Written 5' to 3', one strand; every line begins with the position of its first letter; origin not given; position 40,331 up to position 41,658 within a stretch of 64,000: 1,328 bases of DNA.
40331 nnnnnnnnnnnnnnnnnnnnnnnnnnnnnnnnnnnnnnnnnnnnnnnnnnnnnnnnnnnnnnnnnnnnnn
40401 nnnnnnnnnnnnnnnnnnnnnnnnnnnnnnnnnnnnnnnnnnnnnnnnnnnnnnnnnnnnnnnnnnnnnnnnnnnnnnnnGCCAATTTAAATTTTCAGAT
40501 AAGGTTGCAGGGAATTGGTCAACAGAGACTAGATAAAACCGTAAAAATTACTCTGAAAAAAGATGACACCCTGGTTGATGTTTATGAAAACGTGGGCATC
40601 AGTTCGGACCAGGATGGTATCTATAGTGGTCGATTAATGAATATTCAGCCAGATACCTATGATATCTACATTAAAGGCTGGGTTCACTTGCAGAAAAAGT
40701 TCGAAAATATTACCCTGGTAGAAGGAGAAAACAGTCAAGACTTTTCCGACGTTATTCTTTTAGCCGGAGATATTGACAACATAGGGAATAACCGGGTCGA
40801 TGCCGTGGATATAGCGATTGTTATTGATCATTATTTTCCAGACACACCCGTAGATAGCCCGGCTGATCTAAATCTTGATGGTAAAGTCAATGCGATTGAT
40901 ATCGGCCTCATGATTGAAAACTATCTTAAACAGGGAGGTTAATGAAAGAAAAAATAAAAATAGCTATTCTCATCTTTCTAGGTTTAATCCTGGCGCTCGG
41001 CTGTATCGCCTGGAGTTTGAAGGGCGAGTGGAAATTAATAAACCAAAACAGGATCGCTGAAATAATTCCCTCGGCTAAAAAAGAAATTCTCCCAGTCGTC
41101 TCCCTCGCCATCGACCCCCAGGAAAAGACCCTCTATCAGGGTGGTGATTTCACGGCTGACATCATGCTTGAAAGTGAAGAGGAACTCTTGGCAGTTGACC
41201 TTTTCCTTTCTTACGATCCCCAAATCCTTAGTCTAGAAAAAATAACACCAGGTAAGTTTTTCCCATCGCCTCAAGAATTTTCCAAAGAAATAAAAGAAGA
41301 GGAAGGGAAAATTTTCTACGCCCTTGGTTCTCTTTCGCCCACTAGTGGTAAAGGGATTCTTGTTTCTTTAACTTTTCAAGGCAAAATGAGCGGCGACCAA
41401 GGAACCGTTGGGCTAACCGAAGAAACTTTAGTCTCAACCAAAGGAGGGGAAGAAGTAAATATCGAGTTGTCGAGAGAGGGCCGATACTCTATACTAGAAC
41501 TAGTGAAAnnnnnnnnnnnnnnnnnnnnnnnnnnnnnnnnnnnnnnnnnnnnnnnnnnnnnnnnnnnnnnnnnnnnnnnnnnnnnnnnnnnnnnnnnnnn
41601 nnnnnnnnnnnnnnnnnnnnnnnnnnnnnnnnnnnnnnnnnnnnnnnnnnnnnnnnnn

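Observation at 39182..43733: Cohesin–dockerin (cellulosome-like) module in a small-genome bacterium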

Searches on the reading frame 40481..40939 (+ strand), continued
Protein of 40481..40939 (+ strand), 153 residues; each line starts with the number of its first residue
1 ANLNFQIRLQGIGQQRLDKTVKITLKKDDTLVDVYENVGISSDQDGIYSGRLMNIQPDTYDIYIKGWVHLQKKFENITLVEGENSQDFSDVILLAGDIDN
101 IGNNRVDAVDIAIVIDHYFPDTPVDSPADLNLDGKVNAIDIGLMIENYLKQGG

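Call 101: find_encoding_contigs(protein=P0109, flank=10000, max_places=2)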
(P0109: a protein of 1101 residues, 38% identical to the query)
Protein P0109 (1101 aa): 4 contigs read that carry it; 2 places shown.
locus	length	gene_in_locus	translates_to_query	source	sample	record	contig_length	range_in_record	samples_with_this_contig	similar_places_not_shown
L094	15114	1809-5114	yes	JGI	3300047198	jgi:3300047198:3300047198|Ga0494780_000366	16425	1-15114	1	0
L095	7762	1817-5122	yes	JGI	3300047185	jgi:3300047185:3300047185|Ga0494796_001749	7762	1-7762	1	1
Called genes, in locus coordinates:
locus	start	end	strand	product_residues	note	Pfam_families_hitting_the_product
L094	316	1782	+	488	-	-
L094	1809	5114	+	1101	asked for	-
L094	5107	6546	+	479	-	PF00041:fn3 (weak), PF16656:Pur_ac_phosph_N (weak)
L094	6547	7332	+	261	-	-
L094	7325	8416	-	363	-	PF03054:tRNA_Me_trans, PF24167:DUF7411 (weak), PF20259:tRNA_Me_trans_M, PF20258:tRNA_Me_trans_C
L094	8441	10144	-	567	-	-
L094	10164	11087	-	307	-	PF08443:RimK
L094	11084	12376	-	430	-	PF14397:ATPgrasp_ST, PF08443:RimK (faint), PF14398:ATPgrasp_YheCD (faint), PF02655:ATP-grasp_3 (weak), PF05618:RimB-like (faint)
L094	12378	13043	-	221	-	PF14402:7TM_transglut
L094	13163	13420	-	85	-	-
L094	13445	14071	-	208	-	-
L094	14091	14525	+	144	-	-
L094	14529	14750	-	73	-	PF07927:HicA_toxin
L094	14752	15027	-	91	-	PF15919:HicB_lk_antitox (weak)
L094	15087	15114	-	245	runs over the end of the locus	PF13098:Thioredoxin_2 (faint), PF01323:DSBA, PF13462:Thioredoxin_4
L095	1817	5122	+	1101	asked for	-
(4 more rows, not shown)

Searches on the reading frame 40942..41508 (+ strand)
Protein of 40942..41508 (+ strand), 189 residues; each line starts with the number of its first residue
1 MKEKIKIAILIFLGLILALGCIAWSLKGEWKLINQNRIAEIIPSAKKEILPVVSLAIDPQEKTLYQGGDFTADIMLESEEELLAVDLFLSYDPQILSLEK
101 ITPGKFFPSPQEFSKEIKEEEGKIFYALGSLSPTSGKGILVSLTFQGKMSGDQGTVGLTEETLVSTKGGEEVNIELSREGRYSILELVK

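Call 3: search_protein_families(library=pfam, proteins=[window:40942-41508:+], max_evalue=1)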
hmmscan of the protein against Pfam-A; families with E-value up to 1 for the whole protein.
window:40942-41508:+ (189 aa): 1 family
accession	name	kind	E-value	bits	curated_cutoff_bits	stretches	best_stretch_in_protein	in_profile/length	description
PF00963.24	Cohesin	-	4.4e-09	37.1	24.1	1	62-173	10-127/139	Cohesin domain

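Call 4: search_protein_families(library=ncbifam, proteins=[window:40942-41508:+], max_evalue=1)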
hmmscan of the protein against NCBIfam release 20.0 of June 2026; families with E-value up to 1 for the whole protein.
window:40942-41508:+ (189 aa): 1 family
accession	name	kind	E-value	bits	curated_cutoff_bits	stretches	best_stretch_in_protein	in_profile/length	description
TIGR04533.1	cyanosortB_assc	equivalog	0.13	11.5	65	1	5-68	9-74/221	cyanoexosortase B system-associated protein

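Call 94: search_solved_structures(query=A5, max_evalue=1)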
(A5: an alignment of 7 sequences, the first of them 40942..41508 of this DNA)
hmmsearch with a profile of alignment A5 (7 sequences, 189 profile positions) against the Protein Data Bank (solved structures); distinct sequences matched with E-value up to 1: 13.
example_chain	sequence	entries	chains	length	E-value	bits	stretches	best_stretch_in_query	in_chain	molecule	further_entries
4ums_A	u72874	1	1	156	1.1e-05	28.4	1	82-166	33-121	CELLULOSOMAL ANCHORING SCAFFOLDIN B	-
1aoh_A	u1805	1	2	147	0.013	18.5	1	80-111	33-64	Cellulosomal-scaffolding protein A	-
3kcp_A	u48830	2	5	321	0.036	17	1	78-111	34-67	Cellulosomal-scaffolding protein A | Cellulosome anchoring protein cohesin region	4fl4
1anu_A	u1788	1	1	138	0.079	15.9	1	80-111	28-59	COHESIN-2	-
2ccl_A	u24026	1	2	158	0.1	15.5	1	80-111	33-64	CELLULOSOMAL SCAFFOLDING PROTEIN A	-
1ohz_A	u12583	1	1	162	0.11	15.5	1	80-111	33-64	CELLULOSOMAL SCAFFOLDING PROTEIN A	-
6v3p_C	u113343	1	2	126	0.11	15.5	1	50-95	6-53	IgA FC receptor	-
5aoz_A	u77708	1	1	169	0.12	15.3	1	51-101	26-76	PUTATIVE CELLULOSOMAL SCAFFOLDIN PROTEIN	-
5m2o_A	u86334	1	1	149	0.27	14.2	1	55-101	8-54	Putative cellulosomal scaffoldin protein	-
3l8q_A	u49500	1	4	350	0.4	13.6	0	56-97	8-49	Cellulosomal scaffoldin adaptor protein B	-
3ul4_A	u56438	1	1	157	0.4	13.6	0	71-119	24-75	Cellulosome-anchoring protein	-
2xdh_A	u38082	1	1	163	0.48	13.3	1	64-118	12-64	COHESIN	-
7uvg_A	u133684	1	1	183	0.93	12.4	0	59-97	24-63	Coh5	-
